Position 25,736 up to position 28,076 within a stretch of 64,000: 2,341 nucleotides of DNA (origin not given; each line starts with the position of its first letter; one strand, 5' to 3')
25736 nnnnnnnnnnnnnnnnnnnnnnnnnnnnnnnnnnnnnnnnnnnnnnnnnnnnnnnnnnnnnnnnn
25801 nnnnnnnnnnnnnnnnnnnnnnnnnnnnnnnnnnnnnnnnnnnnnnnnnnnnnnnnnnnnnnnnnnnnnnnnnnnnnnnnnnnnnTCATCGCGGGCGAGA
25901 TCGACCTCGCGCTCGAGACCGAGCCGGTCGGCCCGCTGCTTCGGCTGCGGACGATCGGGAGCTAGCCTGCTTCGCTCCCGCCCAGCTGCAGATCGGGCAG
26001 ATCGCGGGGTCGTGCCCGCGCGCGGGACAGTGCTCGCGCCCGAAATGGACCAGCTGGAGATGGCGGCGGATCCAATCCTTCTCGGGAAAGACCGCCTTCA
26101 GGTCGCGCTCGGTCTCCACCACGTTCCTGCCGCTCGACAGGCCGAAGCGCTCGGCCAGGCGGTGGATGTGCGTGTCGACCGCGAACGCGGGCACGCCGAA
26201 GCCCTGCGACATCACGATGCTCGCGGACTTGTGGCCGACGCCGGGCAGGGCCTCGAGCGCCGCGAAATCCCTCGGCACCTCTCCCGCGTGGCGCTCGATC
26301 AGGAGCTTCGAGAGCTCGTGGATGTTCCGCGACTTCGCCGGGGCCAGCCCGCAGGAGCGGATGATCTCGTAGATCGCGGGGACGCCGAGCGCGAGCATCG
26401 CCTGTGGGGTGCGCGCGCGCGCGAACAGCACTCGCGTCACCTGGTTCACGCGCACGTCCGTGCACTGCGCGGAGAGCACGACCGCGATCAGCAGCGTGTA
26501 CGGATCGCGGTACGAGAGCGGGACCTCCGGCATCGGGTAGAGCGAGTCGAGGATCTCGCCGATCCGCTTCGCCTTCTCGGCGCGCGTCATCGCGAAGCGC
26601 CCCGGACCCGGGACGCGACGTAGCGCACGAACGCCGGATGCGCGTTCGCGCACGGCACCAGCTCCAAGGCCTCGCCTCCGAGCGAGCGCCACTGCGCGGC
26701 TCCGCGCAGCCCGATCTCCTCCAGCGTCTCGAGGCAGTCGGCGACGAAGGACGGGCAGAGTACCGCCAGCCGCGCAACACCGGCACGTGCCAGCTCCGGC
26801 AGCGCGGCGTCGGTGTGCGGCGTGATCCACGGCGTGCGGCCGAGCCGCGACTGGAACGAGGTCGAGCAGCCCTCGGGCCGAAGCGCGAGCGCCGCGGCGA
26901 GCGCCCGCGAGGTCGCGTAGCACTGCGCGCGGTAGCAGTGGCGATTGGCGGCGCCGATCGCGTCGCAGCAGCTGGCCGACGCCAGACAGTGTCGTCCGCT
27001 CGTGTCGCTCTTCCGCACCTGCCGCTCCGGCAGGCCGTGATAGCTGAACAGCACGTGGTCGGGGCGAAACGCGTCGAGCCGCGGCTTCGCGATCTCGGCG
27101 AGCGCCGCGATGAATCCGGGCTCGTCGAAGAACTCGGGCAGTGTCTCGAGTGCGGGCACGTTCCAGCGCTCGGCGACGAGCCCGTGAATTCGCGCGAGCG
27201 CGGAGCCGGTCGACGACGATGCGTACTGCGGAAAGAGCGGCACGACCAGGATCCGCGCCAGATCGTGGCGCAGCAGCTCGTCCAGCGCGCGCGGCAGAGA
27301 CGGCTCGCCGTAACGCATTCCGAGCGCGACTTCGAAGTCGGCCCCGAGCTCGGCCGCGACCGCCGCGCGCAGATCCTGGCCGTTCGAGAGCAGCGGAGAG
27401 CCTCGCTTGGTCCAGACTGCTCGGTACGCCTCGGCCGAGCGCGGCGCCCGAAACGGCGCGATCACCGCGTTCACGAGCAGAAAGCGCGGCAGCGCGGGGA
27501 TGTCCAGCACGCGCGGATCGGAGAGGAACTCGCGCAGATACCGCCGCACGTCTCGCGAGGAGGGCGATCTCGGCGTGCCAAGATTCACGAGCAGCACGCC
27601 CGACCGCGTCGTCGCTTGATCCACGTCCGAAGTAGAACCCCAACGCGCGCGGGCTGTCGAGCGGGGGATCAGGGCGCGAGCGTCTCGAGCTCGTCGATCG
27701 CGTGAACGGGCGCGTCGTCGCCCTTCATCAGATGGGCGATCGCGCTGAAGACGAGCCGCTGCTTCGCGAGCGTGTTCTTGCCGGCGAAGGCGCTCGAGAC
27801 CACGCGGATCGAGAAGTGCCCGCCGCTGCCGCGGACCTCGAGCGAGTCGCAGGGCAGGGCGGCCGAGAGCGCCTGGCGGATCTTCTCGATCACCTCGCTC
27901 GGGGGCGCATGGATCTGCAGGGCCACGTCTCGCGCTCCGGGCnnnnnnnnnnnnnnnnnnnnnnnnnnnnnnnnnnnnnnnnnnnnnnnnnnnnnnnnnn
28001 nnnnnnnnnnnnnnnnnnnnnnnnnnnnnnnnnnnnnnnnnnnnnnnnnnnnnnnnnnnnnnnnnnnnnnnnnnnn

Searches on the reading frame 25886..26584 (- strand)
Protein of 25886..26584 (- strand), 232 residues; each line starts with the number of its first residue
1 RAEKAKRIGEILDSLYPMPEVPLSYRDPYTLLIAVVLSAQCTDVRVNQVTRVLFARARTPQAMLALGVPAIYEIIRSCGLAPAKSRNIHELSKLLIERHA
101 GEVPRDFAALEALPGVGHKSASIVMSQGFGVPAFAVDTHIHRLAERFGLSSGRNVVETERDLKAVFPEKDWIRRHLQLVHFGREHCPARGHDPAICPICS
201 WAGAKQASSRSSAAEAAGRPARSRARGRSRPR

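Call 45: search_protein_families(library=pfam, proteins=[window:25886-26584:-], max_evalue=0.01)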
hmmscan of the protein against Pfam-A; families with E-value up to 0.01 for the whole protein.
window:25886-26584:- (232 aa): 3 families
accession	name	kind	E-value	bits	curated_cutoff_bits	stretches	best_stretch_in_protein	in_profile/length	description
PF00730.31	HhH-GPD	-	1.6e-20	73.9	26.2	1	33-167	1-107/108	HhH-GPD superfamily base excision DNA repair protein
PF00633.29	HHH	-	0.0029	17.8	24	1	98-125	1-28/30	Helix-hairpin-helix motif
PF21176.3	RecR_HhH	-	0.006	16.8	27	0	109-121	7-19/45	RecR, helix-hairpin-helix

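Call 69: search_protein_families(library=ncbifam, proteins=[window:25886-26584:-], max_evalue=0.00001)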
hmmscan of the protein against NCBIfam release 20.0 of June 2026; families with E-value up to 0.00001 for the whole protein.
window:25886-26584:- (232 aa): 6 families
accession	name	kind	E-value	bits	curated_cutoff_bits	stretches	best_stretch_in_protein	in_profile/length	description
TIGR01083.1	nth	equivalog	4.4e-65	218.9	211.7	1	4-189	3-188/192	endonuclease III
NF007978.0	PRK10702.1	equivalog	7.6e-48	162.9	405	1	4-196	3-197/211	endonuclease III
TIGR01084.1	mutY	equivalog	3.9e-11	43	286.5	1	83-209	82-213/277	A/G-specific adenine glycosylase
NF053634.1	MonDNAglycDR2438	equivalog_domain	2.1e-10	40.6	400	1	56-188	47-190/219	monofunctional DNA glycosylase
NF008132.0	PRK10880.1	equivalog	7.2e-09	35.1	427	1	82-162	84-165/351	A/G-specific adenine glycosylase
NF010488.0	PRK13910.1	equivalog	1.3e-06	28.1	471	1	83-207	48-172/290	adenine-specific DNA glycosylase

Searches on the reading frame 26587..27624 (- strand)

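Call 3: search_protein_families(library=pfam, proteins=[window:26587-27624:-], max_evalue=1)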
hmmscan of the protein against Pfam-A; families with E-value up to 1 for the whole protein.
window:26587-27624:- (345 aa): 3 families
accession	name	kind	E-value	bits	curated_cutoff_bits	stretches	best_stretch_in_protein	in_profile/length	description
PF00762.24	Ferrochelatase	-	2.4e-93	313.1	27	1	8-341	2-314/317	Ferrochelatase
PF01903.22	CbiX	-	0.031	15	22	1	99-131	28-61/106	CbiX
PF01730.21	UreF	-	0.2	12.4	23.3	0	185-245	84-131/151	UreF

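Call 69: search_protein_families(library=ncbifam, proteins=[window:26587-27624:-], max_evalue=0.00001)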
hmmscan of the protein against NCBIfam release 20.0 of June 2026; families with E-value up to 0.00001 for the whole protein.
window:26587-27624:- (345 aa): 3 families
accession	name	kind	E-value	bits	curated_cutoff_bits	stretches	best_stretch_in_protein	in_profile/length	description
TIGR00109.1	hemH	equivalog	4.6e-68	230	124.6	2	5-217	3-217/322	ferrochelatase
NF000689.1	PRK00035.2-1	equivalog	3.5e-16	59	408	1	76-339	51-306/311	ferrochelatase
NF009095.0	PRK12435.1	subfamily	4.2e-08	32.7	455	1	95-208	77-194/311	ferrochelatase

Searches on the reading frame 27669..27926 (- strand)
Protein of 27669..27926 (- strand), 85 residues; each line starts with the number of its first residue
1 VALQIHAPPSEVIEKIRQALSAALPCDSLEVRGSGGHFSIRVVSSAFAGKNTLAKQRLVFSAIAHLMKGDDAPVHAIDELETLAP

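Call 3: search_protein_families(library=pfam, proteins=[window:27669-27926:-], max_evalue=1)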
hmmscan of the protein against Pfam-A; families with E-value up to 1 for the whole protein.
window:27669-27926:- (85 aa): 2 families
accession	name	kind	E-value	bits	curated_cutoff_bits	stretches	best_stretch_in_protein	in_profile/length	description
PF01722.23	BolA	-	7e-11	42.7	25.7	1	32-78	25-68/76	BolA-like protein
PF01877.22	RNA_binding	-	0.0022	18.7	26.9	1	3-68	4-70/120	RNA binding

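Call 4: search_protein_families(library=ncbifam, proteins=[window:27669-27926:-], max_evalue=1)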
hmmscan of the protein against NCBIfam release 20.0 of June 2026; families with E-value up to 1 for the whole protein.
window:27669-27926:- (85 aa): 1 family
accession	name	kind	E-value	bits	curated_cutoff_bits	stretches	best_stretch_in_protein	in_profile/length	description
NF008638.0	PRK11628.1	equivalog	0.00019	21.5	137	1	32-77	33-75/105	transcriptional regulator BolA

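Call 55: search_solved_structures(query=window:27669-27926:-, max_evalue=0.01, show_alignments=3)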
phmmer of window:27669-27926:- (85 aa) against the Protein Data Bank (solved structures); distinct sequences matched with E-value up to 0.01: 11.
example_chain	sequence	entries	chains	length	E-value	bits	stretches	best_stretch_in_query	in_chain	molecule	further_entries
1xs3_A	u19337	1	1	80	1.2e-08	38.4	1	14-85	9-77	hypothetical protein XC975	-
5lci_A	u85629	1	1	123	5.5e-05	26.8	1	32-77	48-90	BolA-like protein 1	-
1v60_A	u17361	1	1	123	6.9e-05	26.5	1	32-77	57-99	RIKEN cDNA 1810037G04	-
2kz0_A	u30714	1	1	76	0.00061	23.5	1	29-64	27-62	BolA family protein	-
5nfk_A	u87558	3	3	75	0.00084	23.1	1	14-77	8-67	YrbA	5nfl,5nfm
3tr3_A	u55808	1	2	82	0.0011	22.7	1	28-77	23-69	BolA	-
3o2e_A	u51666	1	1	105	0.0011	22.6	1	11-67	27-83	BolA-like protein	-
1ny8_A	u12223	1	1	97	0.0013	22.5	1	15-77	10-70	Protein yrbA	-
4pui_A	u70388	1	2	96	0.0015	22.3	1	31-68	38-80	SufE-like protein, chloroplastic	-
2mm9_A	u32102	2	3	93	0.0051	20.6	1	26-69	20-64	BolA2 | At5g09830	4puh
2mma_B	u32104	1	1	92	0.0052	20.6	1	27-69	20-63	BolA2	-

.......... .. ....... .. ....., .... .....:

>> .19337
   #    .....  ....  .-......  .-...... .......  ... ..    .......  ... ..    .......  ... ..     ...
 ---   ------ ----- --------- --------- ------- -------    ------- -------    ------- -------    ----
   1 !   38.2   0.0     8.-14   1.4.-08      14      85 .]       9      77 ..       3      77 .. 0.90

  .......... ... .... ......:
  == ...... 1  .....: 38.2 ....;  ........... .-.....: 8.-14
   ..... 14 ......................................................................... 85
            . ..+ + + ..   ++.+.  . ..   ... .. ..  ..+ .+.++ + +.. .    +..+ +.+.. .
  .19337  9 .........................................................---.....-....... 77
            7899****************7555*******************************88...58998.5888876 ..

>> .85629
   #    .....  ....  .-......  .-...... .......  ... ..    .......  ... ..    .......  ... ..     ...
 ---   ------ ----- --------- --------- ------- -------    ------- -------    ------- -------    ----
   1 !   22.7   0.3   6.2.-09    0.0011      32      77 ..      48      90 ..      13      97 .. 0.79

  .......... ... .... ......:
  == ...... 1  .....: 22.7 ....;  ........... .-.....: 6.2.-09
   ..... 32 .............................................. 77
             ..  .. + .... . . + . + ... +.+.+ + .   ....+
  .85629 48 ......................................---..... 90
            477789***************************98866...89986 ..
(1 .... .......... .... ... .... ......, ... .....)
